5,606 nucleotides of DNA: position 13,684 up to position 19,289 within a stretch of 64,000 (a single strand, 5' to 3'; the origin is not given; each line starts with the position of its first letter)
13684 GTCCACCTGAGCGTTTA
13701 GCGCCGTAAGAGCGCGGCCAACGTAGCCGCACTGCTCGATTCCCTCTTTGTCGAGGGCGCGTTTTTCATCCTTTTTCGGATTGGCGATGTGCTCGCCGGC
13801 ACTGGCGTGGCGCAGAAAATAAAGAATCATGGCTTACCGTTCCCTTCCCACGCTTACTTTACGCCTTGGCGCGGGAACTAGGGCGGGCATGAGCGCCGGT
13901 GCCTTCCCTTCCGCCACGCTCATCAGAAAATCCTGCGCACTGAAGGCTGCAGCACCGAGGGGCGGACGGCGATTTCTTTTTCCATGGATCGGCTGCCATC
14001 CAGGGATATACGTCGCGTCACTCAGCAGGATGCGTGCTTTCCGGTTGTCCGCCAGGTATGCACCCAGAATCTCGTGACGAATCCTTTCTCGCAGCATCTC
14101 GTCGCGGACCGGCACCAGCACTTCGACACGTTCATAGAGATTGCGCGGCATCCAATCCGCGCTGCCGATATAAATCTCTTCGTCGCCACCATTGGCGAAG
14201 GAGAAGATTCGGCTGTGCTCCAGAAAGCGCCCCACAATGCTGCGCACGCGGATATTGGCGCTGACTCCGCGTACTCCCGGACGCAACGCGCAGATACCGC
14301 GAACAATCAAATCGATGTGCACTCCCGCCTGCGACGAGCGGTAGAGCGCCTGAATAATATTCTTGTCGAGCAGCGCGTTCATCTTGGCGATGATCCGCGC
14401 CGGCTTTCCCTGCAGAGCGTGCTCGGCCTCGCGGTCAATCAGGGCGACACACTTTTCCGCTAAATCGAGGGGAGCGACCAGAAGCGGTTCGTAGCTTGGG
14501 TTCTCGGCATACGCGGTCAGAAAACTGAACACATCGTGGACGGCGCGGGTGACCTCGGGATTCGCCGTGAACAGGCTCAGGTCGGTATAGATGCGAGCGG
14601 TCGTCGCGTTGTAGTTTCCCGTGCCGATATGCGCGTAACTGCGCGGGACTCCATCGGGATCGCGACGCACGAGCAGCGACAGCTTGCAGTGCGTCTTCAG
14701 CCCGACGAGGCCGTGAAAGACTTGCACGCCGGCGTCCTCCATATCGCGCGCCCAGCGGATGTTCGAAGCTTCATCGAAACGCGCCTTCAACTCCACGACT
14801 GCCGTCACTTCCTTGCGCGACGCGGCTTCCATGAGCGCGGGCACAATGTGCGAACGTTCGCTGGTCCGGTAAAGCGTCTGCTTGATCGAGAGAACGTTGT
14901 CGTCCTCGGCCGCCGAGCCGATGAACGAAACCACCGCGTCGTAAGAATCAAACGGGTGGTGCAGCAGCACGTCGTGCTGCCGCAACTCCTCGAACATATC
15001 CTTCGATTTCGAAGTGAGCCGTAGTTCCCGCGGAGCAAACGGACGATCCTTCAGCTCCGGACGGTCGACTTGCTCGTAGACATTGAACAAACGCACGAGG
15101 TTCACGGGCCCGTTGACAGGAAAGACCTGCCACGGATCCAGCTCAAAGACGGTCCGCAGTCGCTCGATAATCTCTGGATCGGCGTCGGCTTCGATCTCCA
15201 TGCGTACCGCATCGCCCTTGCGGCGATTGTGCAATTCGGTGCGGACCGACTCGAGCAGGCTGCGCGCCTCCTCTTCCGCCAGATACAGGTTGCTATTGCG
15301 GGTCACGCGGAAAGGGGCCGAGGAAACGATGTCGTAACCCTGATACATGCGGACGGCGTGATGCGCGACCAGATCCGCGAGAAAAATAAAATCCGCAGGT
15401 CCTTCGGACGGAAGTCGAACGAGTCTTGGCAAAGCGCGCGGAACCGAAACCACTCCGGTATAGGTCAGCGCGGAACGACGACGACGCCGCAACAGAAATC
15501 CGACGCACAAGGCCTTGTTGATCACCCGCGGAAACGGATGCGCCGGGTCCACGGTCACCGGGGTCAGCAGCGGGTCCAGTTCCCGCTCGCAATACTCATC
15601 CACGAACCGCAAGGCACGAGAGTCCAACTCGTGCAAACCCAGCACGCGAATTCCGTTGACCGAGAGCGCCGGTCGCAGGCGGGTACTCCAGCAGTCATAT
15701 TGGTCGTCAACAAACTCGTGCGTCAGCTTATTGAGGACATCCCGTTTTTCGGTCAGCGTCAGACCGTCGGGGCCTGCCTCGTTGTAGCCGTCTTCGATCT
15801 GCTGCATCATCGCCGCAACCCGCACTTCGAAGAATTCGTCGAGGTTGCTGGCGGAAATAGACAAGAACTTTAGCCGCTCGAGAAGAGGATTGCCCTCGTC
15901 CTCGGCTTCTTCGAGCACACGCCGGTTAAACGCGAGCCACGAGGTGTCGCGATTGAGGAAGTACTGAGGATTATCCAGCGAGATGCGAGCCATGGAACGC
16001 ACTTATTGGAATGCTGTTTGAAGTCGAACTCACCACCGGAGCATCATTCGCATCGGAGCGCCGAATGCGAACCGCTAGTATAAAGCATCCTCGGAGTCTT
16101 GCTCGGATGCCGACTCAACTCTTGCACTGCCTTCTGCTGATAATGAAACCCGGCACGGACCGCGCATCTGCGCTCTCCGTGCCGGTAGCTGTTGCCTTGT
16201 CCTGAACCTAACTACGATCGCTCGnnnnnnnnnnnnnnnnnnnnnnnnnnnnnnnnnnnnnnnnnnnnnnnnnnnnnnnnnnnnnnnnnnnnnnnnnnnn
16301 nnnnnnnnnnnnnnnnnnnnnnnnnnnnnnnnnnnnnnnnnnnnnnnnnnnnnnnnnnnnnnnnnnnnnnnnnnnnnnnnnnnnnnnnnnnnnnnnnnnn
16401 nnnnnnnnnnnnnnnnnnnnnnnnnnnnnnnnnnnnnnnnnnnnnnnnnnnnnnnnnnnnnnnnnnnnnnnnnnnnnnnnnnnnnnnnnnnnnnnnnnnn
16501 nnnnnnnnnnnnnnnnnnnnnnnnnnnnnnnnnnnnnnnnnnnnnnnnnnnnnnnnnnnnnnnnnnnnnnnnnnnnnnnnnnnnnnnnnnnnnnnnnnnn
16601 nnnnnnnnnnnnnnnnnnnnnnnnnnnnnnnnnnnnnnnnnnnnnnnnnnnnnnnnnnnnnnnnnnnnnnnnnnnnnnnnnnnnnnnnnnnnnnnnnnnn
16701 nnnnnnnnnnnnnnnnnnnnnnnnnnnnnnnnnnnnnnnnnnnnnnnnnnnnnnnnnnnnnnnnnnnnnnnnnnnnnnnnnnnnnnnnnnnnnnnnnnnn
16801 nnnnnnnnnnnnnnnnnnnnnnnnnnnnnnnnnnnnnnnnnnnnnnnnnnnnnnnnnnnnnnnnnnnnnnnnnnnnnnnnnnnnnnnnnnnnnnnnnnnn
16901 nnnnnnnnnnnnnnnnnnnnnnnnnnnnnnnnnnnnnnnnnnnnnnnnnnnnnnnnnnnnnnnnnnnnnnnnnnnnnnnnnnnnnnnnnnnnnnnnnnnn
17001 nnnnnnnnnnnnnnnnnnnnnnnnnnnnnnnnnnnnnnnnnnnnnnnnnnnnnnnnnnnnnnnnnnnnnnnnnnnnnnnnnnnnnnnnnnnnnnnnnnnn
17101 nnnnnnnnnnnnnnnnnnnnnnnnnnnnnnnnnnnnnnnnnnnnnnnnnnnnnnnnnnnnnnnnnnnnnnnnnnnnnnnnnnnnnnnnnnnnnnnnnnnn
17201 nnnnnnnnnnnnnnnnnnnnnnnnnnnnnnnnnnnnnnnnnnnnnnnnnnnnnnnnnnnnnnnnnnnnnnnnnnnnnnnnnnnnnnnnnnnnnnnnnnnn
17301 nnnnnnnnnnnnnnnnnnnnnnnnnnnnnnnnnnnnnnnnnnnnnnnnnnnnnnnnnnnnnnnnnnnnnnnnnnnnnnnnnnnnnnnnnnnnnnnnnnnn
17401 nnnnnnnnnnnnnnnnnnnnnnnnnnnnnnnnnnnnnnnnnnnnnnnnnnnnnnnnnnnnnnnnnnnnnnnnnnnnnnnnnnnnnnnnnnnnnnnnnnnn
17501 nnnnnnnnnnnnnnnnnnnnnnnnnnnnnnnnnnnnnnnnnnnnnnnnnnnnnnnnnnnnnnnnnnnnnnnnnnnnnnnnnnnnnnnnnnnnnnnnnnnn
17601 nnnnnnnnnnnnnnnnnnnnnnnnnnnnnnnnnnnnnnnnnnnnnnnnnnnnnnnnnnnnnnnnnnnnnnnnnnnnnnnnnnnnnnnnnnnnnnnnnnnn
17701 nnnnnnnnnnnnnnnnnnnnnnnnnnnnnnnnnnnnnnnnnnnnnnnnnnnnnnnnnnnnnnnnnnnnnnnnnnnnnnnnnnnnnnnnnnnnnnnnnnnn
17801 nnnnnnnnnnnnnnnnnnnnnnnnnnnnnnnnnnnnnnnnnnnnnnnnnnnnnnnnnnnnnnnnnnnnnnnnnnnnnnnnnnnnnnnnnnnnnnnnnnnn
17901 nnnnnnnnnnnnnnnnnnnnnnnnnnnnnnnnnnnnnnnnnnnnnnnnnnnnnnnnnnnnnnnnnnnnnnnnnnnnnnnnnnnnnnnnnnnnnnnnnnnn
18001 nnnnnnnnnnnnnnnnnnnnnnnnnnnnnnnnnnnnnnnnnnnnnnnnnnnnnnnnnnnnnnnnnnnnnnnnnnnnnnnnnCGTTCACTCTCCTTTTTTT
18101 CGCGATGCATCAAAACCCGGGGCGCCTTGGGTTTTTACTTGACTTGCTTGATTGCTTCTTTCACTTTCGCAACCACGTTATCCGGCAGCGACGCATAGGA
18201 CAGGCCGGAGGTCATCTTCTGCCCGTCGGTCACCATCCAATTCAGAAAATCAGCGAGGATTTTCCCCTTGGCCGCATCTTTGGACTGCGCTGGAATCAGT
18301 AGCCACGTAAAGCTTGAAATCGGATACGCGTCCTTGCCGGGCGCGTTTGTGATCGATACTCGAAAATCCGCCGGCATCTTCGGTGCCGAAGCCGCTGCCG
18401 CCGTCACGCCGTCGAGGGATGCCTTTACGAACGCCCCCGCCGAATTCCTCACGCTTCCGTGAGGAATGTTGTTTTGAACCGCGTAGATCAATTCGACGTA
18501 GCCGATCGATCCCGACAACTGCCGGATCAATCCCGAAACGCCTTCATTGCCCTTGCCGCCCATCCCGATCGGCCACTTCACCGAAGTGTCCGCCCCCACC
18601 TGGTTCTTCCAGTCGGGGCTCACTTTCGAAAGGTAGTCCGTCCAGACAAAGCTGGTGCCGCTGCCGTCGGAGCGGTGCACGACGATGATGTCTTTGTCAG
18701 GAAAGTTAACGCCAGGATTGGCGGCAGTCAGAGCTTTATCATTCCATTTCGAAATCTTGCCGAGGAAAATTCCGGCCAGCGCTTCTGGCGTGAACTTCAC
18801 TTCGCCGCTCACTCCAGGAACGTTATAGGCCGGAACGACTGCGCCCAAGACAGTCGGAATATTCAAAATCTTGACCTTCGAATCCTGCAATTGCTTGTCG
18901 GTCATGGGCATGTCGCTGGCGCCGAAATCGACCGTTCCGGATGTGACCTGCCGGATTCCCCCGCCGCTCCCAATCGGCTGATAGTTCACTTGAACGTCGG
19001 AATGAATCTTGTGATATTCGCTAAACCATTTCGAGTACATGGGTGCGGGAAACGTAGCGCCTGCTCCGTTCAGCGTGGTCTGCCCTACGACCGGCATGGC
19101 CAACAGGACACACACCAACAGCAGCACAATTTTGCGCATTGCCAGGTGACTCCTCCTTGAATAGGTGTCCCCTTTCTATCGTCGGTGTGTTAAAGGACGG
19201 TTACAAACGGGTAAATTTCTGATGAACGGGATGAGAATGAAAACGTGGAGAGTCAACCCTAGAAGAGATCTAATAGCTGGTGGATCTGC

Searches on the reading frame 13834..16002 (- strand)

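Call 48: search_protein_families(library=pfam, proteins=[window:13834-16002:-], max_evalue=0.001)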
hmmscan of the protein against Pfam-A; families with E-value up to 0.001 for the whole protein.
window:13834-16002:- (722 aa): 5 families
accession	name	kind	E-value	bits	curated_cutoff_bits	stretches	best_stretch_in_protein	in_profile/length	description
PF17941.7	PP_kinase_C_1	-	2.4e-67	226.1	25.7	1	335-500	1-166/167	Polyphosphate kinase C-terminal domain 1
PF13090.12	PP_kinase_C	-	5.5e-65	218.5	25.8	1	507-665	1-158/172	Polyphosphate kinase C-terminal domain 2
PF02503.22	PP_kinase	-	4.6e-50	170.3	31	1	132-307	4-182/183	Polyphosphate kinase middle domain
PF13089.11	PP_kinase_N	-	3.5e-37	127.4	23.8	1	15-120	1-106/107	Polyphosphate kinase N-terminal domain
PF13091.12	PLDc_2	-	8.1e-07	29.4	27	0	541-642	16-125/132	PLD-like domain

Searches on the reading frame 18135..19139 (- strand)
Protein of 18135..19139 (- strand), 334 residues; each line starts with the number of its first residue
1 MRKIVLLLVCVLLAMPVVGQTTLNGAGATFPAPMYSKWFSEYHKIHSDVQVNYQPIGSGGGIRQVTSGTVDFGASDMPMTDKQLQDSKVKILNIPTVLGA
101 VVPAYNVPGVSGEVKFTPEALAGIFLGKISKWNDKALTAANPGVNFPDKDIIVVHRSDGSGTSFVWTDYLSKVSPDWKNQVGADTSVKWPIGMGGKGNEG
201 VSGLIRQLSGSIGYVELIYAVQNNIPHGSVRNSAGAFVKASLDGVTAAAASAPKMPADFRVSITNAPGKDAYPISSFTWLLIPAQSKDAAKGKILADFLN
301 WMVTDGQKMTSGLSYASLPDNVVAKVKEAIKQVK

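Call 48: search_protein_families(library=pfam, proteins=[window:18135-19139:-], max_evalue=0.001)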
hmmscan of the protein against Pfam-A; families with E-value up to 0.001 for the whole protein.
window:18135-19139:- (334 aa): 3 families
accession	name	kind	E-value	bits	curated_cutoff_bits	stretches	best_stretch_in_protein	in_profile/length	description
PF12849.12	PBP_like_2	-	2.5e-38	132.8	27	1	20-305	9-266/267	PBP superfamily domain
PF01547.30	SBP_bac_1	-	3.3e-21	77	26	1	27-308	7-306/307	Bacterial extracellular solute-binding protein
PF12727.12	PBP_like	-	2.8e-05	23.8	27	1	41-172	3-115/193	PBP superfamily domain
